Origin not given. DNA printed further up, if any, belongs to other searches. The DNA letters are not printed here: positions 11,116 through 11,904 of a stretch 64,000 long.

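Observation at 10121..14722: Accessory islet: ImmA/IrrE-XRE protease + DUF4411 PIN-like pair facing a Mrr-nuclease/SF2-helicase giant, bounded by a gene remnant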

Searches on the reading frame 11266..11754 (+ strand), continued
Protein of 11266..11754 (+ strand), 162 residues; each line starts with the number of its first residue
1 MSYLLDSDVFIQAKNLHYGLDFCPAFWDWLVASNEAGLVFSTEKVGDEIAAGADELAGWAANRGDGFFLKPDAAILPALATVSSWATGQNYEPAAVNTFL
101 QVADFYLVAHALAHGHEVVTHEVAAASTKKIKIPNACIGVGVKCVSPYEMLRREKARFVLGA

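Call 85: get_annotated_region(hit=H39, flank=7000)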
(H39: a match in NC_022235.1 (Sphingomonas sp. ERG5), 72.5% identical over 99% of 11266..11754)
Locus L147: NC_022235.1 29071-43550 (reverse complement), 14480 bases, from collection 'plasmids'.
description: Sphingomonas sp. ERG5 plasmid pCADAB1, complete sequence
organism: Sphingomonas sp. ERG5 (NCBI taxid 1381597)
taxonomy: Bacteria; Pseudomonadota; Alphaproteobacteria; Sphingomonadales; Sphingomonadaceae; Sphingomonas; Sphingomonas sp. ERG5
host: -; source: -; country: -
typing (MOB-suite, as given by PLSDB): conjugative; replicon rep_cluster_374; relaxase MOBF; mating-pair formation MPF_F
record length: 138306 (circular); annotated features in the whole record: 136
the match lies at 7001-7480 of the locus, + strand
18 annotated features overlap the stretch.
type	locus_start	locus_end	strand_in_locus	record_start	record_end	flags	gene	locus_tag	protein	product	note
CDS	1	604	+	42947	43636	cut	-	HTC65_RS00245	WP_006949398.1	pentapeptide repeat-containing protein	-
CDS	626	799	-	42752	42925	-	-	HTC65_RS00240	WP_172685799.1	hypothetical protein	-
CDS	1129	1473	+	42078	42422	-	-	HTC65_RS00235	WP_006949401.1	thermonuclease family protein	-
CDS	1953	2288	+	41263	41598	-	-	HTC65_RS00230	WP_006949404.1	single-stranded DNA-binding protein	-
CDS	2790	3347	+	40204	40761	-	-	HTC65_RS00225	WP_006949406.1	hypothetical protein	-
CDS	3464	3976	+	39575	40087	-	-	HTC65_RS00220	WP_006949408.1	MucR family transcriptional regulator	-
CDS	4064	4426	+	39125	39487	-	-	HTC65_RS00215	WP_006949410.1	antitoxin Xre/MbcA/ParS toxin-binding domain-containing protein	-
CDS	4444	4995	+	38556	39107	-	-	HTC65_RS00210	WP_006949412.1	RES domain-containing protein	-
CDS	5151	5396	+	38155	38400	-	-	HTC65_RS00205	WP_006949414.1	AbrB/MazE/SpoVT family DNA-binding domain-containing protein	-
CDS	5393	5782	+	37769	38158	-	-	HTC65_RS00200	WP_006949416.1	type II toxin-antitoxin system VapC family toxin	-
CDS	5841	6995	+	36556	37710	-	-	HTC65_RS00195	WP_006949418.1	ImmA/IrrE family metallo-endopeptidase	-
CDS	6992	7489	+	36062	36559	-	-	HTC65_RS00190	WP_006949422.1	DUF4411 family protein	-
CDS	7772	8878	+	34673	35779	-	-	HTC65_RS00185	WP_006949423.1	DUF2493 domain-containing protein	-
CDS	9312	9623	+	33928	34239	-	-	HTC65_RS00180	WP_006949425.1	hypothetical protein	-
CDS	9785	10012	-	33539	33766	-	-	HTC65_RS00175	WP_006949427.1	hypothetical protein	-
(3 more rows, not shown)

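Call 86: get_annotated_region(hit=H40, flank=7000)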
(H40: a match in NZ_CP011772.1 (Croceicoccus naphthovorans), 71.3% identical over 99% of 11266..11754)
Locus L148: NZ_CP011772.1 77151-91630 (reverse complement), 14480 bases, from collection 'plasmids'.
description: Croceicoccus naphthovorans strain PQ-2 plasmid p2, complete sequence
organism: Croceicoccus naphthovorans (NCBI taxid 1348774)
taxonomy: Bacteria; Pseudomonadota; Alphaproteobacteria; Sphingomonadales; Erythrobacteraceae; Croceicoccus; Croceicoccus naphthovorans
host: -; source: -; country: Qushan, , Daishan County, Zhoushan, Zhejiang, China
typing (MOB-suite, as given by PLSDB): conjugative; replicon rep_cluster_0; relaxase MOBF; mating-pair formation MPF_F
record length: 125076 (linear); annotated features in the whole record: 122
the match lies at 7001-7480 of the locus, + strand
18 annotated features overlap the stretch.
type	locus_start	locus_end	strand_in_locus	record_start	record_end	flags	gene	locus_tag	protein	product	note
CDS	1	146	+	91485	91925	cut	-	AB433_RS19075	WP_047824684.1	hypothetical protein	-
CDS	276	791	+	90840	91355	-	-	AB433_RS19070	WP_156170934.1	hypothetical protein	-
CDS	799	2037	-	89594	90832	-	-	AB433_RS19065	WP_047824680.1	DUF1173 domain-containing protein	-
CDS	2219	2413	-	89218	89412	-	-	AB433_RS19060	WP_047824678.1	hypothetical protein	-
CDS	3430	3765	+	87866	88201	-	-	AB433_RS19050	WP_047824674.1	single-stranded DNA-binding protein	-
CDS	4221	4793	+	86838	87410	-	-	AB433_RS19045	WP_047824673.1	hypothetical protein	-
CDS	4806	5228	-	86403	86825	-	-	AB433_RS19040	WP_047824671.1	putative toxin-antitoxin system toxin component, PIN family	-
CDS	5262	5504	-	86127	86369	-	-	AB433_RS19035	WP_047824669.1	ribbon-helix-helix domain-containing protein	-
CDS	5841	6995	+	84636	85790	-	-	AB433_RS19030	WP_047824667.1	XRE family transcriptional regulator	-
CDS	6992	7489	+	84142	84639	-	-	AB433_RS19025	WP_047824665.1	DUF4411 family protein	-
CDS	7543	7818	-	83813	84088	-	-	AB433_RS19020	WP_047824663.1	hypothetical protein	-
CDS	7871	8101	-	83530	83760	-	-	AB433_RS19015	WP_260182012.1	type II toxin-antitoxin system ParD family antitoxin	-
CDS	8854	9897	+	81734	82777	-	-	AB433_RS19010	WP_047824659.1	DUF2493 domain-containing protein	-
CDS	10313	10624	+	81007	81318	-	-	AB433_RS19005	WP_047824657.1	hypothetical protein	-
CDS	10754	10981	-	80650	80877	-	-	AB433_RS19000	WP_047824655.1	hypothetical protein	-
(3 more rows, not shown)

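Call 87: get_annotated_region(hit=H41, flank=7000)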
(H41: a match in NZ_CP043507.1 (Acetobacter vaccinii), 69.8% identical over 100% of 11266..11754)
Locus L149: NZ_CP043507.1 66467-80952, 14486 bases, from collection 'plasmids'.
description: Acetobacter vaccinii strain KACC 21233 plasmid unnamed1, complete sequence
organism: Acetobacter vaccinii (NCBI taxid 2592655)
taxonomy: Bacteria; Pseudomonadota; Alphaproteobacteria; Rhodospirillales; Acetobacteraceae; Acetobacter; Acetobacter vaccinii
host: -; source: cell culture,blue berry; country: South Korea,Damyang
typing (MOB-suite, as given by PLSDB): mobilizable; relaxase MOBP
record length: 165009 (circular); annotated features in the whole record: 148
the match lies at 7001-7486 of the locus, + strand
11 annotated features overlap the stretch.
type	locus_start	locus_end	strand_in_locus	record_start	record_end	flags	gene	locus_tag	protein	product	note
CDS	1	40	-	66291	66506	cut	-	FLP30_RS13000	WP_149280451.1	hypothetical protein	-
CDS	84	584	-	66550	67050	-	-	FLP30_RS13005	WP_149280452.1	hypothetical protein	-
CDS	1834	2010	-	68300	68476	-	-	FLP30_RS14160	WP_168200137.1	hypothetical protein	-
CDS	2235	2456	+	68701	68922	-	-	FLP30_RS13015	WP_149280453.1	helix-turn-helix domain-containing protein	-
CDS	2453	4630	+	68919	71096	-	-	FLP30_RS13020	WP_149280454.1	N-6 DNA methylase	GO:0006306 - DNA methylation [Evidence IEA]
CDS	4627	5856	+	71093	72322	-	-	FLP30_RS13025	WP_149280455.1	restriction endonuclease subunit S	GO:0006304 - DNA modification [Evidence IEA]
CDS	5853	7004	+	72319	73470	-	-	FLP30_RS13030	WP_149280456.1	ImmA/IrrE family metallo-endopeptidase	-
CDS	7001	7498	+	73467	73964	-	-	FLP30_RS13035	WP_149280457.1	DUF4411 family protein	-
CDS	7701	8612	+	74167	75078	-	-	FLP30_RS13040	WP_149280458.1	Abi family protein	-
CDS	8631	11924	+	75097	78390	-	-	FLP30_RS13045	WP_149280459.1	type I restriction endonuclease subunit R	-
CDS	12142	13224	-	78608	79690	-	-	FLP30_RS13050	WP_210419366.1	IS5 family transposase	-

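Call 88: get_annotated_region(hit=H42, flank=6000)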
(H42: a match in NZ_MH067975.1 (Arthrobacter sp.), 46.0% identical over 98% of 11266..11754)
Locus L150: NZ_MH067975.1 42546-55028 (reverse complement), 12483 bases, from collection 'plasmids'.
description: Arthrobacter sp. strain ANT_H58 plasmid pA58H2, complete sequence
organism: Arthrobacter sp. (NCBI taxid 1667)
taxonomy: Bacteria; Actinomycetota; Actinomycetes; Micrococcales; Micrococcaceae; Arthrobacter; Arthrobacter sp.
host: -; source: -; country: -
typing (MOB-suite, as given by PLSDB): non-mobilizable
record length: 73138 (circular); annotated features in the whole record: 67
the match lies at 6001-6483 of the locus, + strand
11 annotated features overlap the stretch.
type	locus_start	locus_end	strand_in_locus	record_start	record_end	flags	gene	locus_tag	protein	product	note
CDS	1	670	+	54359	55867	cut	-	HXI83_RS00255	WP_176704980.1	SCO6880 family protein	-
CDS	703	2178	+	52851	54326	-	-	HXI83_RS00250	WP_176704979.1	ATP-binding protein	-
CDS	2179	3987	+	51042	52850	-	-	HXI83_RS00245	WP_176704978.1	TraM recognition domain-containing protein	-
CDS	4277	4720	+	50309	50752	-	-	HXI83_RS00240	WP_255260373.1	DUF4913 domain-containing protein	-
CDS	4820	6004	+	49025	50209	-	-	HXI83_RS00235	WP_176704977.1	ImmA/IrrE family metallo-endopeptidase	-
CDS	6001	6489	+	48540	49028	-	-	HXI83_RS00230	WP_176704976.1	DUF4411 family protein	-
CDS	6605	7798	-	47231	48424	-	-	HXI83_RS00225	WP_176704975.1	hypothetical protein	-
CDS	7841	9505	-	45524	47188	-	-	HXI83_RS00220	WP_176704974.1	relaxase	-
CDS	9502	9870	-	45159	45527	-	-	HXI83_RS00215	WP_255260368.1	MobC family plasmid mobilization relaxosome protein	-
CDS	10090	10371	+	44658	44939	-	-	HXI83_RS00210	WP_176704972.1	hypothetical protein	-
CDS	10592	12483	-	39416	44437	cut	-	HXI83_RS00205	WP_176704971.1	helicase-related protein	-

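Call 89: get_annotated_region(hit=H56, flank=6000)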
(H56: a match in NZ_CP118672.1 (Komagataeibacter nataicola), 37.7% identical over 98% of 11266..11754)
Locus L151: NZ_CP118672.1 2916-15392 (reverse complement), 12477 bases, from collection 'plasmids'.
description: Komagataeibacter nataicola strain DS12 plasmid pKNA09, complete sequence
organism: Komagataeibacter nataicola (NCBI taxid 265960)
taxonomy: Bacteria; Pseudomonadota; Alphaproteobacteria; Rhodospirillales; Acetobacteraceae; Komagataeibacter; Komagataeibacter nataicola
host: -; source: mixed culture,Kombucha tea culture; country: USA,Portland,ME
typing (MOB-suite, as given by PLSDB): non-mobilizable; replicon rep_cluster_759
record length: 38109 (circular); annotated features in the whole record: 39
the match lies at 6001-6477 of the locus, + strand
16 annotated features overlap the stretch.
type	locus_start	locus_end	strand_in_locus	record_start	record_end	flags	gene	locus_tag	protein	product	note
CDS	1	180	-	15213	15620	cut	-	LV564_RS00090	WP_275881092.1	DUF2442 domain-containing protein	-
CDS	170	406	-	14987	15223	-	-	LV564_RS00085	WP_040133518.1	DUF4160 domain-containing protein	-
CDS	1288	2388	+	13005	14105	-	-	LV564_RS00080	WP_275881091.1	replication initiator protein A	-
CDS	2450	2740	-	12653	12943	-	-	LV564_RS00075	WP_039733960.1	ribbon-helix-helix domain-containing protein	-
CDS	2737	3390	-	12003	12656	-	parA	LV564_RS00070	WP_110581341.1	ParA family partition ATPase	-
CDS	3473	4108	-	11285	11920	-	-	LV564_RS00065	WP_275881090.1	tyrosine-type recombinase/integrase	GO:0015074 - DNA integration [Evidence IEA]; GO:0006310 - DNA recombination [Evidence IEA]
CDS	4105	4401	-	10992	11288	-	-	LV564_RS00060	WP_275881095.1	WGR domain-containing protein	-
CDS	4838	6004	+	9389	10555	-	-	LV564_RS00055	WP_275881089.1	ImmA/IrrE family metallo-endopeptidase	-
CDS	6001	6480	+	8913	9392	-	-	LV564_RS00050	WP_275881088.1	DUF4411 family protein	-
CDS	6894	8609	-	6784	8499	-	-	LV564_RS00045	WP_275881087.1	Tn3 family transposase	-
CDS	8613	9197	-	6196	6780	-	-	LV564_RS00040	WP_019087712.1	recombinase family protein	GO:0006310 - DNA recombination [Evidence IEA]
CDS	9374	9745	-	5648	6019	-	-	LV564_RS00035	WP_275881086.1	transposase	-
CDS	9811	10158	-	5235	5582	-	tnpB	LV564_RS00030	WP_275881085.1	IS66 family insertion sequence element accessory protein TnpB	-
CDS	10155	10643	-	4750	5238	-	-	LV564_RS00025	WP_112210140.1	transposase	GO:0006313 - DNA transposition [Evidence IEA]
CDS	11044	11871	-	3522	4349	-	-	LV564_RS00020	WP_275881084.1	hypothetical protein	-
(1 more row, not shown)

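Call 90: get_annotated_region(hit=H57, flank=6000)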
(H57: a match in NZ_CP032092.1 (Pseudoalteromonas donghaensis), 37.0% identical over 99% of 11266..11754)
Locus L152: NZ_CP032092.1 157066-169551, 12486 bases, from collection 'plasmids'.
description: Pseudoalteromonas donghaensis strain HJ51 plasmid unnamed2, complete sequence
organism: Pseudoalteromonas donghaensis (NCBI taxid 621376)
taxonomy: Bacteria; Pseudomonadota; Gammaproteobacteria; Alteromonadales; Pseudoalteromonadaceae; Pseudoalteromonas; Pseudoalteromonas donghaensis
host: -; source: cell culture,seawater; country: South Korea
typing (MOB-suite, as given by PLSDB): mobilizable; relaxase MOBH
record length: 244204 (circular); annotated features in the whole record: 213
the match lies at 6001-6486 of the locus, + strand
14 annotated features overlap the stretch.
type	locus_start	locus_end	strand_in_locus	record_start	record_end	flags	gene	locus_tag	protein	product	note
CDS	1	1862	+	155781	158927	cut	traN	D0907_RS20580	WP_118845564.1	conjugal transfer protein TraN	-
CDS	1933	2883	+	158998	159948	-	-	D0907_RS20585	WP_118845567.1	hypothetical protein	-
CDS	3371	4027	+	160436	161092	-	-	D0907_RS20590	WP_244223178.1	hypothetical protein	-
CDS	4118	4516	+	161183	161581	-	-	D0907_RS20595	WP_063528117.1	DUF4236 domain-containing protein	-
CDS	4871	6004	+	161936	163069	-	-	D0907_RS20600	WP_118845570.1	ImmA/IrrE family metallo-endopeptidase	-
CDS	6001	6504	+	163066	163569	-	-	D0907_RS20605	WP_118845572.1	DUF4411 family protein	-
CDS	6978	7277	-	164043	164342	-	-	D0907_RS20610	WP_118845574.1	hypothetical protein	-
CDS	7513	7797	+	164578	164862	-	-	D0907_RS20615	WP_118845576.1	helix-turn-helix domain-containing protein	-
CDS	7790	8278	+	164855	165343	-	-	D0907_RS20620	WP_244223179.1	HipA N-terminal domain-containing protein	-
CDS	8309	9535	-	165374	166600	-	-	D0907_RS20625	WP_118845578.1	RNA-guided endonuclease TnpB family protein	-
CDS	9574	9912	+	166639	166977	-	tnpA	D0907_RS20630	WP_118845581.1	IS200/IS605 family transposase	-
CDS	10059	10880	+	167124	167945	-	-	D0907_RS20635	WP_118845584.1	hypothetical protein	-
CDS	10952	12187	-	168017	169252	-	-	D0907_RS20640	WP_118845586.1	type II toxin-antitoxin system HipA family toxin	-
CDS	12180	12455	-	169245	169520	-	-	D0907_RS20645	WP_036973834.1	helix-turn-helix transcriptional regulator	-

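Call 91: get_annotated_region(hit=H44, flank=6000)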
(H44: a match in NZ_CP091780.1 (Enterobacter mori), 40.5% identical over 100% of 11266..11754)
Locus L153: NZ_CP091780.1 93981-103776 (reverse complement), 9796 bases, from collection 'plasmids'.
description: Enterobacter mori strain ACYC.E9L plasmid pACYC.E9L, complete sequence
organism: Enterobacter mori (NCBI taxid 539813)
taxonomy: Bacteria; Pseudomonadota; Gammaproteobacteria; Enterobacterales; Enterobacteriaceae; Enterobacter; Enterobacter mori
host: -; source: Pure isolate,freshwater stream; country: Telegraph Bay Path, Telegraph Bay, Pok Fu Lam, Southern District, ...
typing (MOB-suite, as given by PLSDB): conjugative; replicon IncFII,rep_cluster_2268; relaxase MOBF; mating-pair formation MPF_F
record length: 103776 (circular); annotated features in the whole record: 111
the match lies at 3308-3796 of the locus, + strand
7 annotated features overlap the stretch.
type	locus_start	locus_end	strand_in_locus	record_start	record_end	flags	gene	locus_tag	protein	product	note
CDS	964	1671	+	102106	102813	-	-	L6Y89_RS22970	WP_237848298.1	toll/interleukin-1 receptor domain-containing protein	GO:0007165 - signal transduction [Evidence IEA]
CDS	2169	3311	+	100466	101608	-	-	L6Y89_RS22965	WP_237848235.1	XRE family transcriptional regulator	-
CDS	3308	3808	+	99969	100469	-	-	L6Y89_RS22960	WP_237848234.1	DUF4411 family protein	-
CDS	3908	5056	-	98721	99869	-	-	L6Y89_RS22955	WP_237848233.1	hypothetical protein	-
CDS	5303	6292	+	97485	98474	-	-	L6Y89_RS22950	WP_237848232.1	tyrosine-type recombinase/integrase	GO:0015074 - DNA integration [Evidence IEA]; GO:0006310 - DNA recombination [Evidence IEA]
CDS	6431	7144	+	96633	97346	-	-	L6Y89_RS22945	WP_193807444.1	hypothetical protein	-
CDS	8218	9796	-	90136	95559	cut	traI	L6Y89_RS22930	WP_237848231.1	conjugative transfer relaxase/helicase TraI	-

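Call 94: search_solved_structures(query=window:11266-11754:+, max_evalue=0.01, show_alignments=1)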
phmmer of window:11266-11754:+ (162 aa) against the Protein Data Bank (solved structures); distinct sequences matched with E-value up to 0.01: 2.
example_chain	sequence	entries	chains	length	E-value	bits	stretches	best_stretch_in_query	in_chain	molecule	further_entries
9vzy_D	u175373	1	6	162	9.1e-05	25.4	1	25-145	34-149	DUF4411 family protein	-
9vzz_A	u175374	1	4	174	0.00016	24.6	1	26-145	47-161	DUF4411 family protein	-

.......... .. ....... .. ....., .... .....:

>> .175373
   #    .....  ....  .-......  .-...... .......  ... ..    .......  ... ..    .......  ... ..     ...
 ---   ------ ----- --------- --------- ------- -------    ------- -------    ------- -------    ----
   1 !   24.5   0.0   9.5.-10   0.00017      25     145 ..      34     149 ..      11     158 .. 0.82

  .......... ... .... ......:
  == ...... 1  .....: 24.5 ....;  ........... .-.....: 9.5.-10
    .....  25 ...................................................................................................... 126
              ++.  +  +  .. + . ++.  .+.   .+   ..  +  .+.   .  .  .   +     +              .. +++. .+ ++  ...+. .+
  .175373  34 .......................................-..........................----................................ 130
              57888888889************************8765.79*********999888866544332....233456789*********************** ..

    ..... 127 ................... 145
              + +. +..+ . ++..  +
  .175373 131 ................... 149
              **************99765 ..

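Call 108: search_protein_families(library=pfam, proteins=[L142:7425-8090:-], max_evalue=0.001)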
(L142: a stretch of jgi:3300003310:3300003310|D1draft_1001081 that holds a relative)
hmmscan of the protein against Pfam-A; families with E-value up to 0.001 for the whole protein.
L142:7425-8090:- (221 aa): 1 family
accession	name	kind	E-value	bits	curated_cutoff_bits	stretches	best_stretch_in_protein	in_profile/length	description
PF13156.12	Mrr_cat_2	-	2.5e-15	56.9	22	1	42-135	2-89/127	Restriction endonuclease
